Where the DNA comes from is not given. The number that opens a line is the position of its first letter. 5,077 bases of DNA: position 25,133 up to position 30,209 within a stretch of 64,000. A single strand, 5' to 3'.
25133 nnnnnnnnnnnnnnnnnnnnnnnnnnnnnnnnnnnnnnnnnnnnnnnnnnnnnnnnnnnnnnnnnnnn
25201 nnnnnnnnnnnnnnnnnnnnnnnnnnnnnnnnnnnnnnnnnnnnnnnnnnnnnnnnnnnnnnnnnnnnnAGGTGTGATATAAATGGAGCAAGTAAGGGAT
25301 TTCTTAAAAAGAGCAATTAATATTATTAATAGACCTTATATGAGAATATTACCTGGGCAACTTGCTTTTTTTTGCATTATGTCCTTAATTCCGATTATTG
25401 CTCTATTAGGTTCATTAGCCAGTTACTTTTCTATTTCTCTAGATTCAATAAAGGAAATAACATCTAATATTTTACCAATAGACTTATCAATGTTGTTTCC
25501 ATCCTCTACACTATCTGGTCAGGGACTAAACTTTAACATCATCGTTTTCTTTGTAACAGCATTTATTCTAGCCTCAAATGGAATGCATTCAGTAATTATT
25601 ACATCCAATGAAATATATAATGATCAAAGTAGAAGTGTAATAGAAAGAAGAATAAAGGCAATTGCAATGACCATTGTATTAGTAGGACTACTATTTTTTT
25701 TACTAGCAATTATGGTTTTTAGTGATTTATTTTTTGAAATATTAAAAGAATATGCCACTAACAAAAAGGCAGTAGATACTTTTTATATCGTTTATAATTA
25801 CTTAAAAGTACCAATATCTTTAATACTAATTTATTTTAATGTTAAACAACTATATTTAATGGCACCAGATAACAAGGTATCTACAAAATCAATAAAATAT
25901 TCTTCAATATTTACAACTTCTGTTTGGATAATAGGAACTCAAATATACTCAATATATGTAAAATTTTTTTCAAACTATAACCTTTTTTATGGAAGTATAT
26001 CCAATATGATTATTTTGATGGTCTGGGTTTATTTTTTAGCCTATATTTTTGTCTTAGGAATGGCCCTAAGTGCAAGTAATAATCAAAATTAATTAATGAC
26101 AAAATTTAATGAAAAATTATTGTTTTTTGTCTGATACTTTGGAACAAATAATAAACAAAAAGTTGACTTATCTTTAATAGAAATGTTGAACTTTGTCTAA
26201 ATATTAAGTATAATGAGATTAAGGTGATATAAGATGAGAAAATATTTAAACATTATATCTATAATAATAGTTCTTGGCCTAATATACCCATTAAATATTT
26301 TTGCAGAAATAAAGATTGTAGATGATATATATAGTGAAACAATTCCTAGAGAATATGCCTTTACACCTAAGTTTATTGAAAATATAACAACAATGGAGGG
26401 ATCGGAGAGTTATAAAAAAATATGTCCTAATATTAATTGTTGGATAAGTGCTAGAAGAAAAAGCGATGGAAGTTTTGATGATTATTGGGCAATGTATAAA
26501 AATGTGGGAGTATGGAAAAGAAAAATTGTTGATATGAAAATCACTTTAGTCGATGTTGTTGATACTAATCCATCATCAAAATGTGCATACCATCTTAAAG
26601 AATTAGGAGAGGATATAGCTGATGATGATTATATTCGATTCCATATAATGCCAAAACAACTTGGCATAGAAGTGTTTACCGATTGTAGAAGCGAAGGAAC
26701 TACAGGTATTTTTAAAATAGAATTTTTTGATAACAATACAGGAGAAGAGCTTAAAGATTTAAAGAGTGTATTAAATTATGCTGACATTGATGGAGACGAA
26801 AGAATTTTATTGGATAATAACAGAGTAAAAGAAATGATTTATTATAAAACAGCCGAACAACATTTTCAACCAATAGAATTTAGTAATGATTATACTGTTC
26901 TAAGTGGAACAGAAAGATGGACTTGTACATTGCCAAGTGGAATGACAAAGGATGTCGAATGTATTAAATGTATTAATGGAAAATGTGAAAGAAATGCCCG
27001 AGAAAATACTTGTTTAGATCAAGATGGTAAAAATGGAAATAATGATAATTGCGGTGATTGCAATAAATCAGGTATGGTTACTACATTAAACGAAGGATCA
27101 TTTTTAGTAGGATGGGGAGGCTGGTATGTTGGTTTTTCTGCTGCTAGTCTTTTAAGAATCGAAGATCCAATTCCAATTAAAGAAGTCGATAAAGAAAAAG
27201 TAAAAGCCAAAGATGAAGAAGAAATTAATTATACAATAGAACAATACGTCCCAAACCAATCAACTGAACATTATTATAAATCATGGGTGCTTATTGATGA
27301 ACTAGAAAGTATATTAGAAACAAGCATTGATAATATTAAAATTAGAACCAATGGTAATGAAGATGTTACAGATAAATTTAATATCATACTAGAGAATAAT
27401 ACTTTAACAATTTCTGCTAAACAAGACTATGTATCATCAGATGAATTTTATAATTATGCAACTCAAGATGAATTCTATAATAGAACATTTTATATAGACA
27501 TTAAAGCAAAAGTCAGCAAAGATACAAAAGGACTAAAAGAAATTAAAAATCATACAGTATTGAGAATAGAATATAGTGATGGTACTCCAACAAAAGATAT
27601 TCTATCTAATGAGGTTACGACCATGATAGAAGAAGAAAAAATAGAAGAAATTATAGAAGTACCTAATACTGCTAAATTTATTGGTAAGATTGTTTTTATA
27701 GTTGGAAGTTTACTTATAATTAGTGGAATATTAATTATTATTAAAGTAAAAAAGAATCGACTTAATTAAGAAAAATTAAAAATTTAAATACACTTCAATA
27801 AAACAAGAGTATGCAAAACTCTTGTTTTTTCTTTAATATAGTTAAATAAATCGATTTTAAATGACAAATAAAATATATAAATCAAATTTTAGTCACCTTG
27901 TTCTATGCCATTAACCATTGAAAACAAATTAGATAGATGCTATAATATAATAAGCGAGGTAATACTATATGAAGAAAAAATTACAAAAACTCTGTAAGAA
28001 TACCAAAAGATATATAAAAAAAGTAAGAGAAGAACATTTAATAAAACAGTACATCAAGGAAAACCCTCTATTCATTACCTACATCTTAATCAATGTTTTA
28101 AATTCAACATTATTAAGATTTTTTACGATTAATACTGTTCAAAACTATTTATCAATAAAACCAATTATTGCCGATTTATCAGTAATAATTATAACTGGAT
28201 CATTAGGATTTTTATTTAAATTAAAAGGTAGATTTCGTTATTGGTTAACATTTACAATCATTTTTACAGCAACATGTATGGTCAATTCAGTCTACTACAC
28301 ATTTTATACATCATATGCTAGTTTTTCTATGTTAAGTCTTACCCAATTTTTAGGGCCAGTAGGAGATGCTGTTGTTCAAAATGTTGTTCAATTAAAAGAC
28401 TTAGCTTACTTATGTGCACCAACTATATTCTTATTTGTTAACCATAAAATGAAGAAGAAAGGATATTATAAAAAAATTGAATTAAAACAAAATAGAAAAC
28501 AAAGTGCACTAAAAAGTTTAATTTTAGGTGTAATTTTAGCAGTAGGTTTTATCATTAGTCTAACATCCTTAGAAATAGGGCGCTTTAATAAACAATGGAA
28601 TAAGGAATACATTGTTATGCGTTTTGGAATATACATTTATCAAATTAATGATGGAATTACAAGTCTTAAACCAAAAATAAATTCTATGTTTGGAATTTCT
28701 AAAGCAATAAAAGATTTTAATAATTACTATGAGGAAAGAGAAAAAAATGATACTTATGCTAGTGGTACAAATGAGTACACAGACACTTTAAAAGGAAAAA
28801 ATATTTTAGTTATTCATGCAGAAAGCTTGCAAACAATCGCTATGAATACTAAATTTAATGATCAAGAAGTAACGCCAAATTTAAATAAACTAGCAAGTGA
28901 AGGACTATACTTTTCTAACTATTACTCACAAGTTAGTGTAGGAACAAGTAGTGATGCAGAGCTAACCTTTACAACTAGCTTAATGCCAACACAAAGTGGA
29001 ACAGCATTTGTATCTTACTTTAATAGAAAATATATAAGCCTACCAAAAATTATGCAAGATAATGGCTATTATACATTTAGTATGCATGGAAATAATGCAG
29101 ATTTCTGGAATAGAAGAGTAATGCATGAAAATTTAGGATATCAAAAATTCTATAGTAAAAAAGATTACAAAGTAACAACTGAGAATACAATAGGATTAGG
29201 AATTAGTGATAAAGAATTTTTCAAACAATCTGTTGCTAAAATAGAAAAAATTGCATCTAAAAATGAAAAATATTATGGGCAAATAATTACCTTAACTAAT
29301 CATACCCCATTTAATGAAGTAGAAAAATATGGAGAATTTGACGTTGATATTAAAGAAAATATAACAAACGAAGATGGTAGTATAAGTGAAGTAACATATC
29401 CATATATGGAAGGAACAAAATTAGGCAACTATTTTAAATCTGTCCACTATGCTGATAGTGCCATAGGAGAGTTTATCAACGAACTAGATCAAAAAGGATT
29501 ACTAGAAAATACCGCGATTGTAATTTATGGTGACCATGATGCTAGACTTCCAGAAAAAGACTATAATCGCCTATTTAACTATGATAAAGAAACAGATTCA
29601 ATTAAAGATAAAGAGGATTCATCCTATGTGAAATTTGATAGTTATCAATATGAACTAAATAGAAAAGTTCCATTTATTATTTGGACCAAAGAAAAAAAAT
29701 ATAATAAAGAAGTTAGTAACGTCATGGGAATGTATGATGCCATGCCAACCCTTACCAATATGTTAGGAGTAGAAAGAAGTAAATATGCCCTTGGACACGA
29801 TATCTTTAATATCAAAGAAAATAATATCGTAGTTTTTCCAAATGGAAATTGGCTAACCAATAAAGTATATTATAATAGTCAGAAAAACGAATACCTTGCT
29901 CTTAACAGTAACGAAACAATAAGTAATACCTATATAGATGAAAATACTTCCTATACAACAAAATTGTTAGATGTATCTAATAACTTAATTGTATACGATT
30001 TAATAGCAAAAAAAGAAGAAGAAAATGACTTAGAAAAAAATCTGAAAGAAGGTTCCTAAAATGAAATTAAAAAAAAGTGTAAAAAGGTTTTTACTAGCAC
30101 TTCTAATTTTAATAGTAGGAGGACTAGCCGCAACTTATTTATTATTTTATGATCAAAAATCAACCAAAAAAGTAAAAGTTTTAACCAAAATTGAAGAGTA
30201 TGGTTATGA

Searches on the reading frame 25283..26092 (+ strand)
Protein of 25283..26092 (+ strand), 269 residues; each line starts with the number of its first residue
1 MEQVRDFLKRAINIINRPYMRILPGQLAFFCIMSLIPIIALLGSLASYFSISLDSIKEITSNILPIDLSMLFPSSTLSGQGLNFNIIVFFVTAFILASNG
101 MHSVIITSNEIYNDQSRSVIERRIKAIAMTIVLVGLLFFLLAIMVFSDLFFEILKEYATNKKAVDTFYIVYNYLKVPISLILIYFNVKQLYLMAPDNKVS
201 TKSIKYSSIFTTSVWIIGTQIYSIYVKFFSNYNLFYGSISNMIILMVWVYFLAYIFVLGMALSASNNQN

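Call 28: search_protein_families(library=pfam, proteins=[window:25283-26092:+], max_evalue=0.001)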
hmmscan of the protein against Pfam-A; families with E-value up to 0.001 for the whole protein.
window:25283-26092:+ (269 aa): 1 family
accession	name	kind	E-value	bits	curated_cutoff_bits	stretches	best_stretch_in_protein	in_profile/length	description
PF03631.20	Virul_fac_BrkB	-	1.8e-40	139.6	33.7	1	25-266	10-255/259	Virulence factor BrkB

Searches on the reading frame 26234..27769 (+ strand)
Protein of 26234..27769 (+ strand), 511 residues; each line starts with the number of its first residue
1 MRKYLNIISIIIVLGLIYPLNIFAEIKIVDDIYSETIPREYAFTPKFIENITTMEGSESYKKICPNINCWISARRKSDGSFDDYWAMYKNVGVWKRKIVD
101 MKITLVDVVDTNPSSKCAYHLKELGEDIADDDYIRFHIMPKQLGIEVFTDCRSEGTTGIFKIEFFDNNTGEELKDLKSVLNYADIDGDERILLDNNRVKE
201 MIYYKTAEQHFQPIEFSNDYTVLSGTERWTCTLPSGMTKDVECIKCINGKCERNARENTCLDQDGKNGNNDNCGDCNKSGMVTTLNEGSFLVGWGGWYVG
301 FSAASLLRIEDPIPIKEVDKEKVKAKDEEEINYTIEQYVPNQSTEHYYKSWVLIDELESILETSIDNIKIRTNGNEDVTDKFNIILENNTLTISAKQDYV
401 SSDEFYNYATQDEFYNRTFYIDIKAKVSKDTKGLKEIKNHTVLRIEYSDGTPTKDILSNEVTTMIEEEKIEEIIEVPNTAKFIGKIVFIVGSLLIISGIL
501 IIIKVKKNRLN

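Call 3: search_protein_families(library=pfam, proteins=[window:26234-27769:+], max_evalue=0.1)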
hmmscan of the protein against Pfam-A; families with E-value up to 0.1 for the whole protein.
window:26234-27769:+ (511 aa): 3 families
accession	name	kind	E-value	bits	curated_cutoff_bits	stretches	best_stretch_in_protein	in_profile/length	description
PF17998.7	AgI_II_C2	-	2.9e-06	28.2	27.1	1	316-442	11-131/148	Cell surface antigen I/II C2 terminal domain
PF20623.4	Sgo0707_N2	-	0.0012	18.8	27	1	312-445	2-128/141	Sgo0707 N2 domain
PF18303.6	Saf_2TM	-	0.019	15.3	29.5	1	461-504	45-89/152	SAVED-fused 2TM effector domain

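Call 4: search_protein_families(library=ncbifam, proteins=[window:26234-27769:+], max_evalue=0.1)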
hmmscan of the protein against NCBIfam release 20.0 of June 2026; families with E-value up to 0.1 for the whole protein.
window:26234-27769:+ (511 aa): 2 families
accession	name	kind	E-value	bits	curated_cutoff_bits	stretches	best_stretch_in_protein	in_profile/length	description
TIGR04226.1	RrgB_K2N_iso_D2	domain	1.7e-10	41.8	30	1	312-443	3-120/123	isopeptide-forming domain-containing fimbrial protein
NF042420.1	Hsp18_Clos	equivalog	0.014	15.5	195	1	380-423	66-112/147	heat shock protein Hsp18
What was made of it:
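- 26234..27769 (+): Second predicted substrate, 511 aa: signal peptide, Cys-rich N-terminal region (11 Cys), isopeptide/AgI-II C2-like domain, then VPNTA (27659-27673), membrane helix and KKNR. TIGR04226 1.7e-10 and PF17998 2.9e-6 (calls 3, 4).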

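Call 58: find_related_loci(query=window:26234-27769:+, collection=metagenome_contigs, flank=2500)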
Query window:26234-27769:+ (511 aa) in metagenome_contigs; peptide patterns used: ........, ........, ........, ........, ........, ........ (x = any residue, [..] = any of these).
143 stretches matched a pattern, but none encodes a relative of the query by tblastn (E <= 1e-3).
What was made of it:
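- The second substrate has no detectable relatives, so its motif conservation could not be tested (call 58). The second substrate is 18 kb away and is not conserved (call 58).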

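Call 60: search_solved_structures(query=window:26234-27769:+, max_evalue=0.1, show_alignments=1)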
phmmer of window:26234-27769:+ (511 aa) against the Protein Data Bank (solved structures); distinct sequences matched with E-value up to 0.1: 0.
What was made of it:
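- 26234..27769 (+): No relatives in JGI metagenomes (call 58) and no PDB match (call 60).
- Tried and rejected: Relatives of the second substrate: none in JGI metagenomes (call 58) and none in the PDB (call 60).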

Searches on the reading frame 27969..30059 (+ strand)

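Call 28: search_protein_families(library=pfam, proteins=[window:27969-30059:+], max_evalue=0.001)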
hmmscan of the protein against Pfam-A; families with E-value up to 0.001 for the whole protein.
window:27969-30059:+ (696 aa): 2 families
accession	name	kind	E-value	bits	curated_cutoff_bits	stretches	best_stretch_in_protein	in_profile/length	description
PF00884.28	Sulfatase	-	2.6e-37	129.2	25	1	277-601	1-301/301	Sulfatase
PF01663.27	Phosphodiest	-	1.2e-06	28.8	23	1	299-525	16-221/342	Type I phosphodiesterase / nucleotide pyrophosphatase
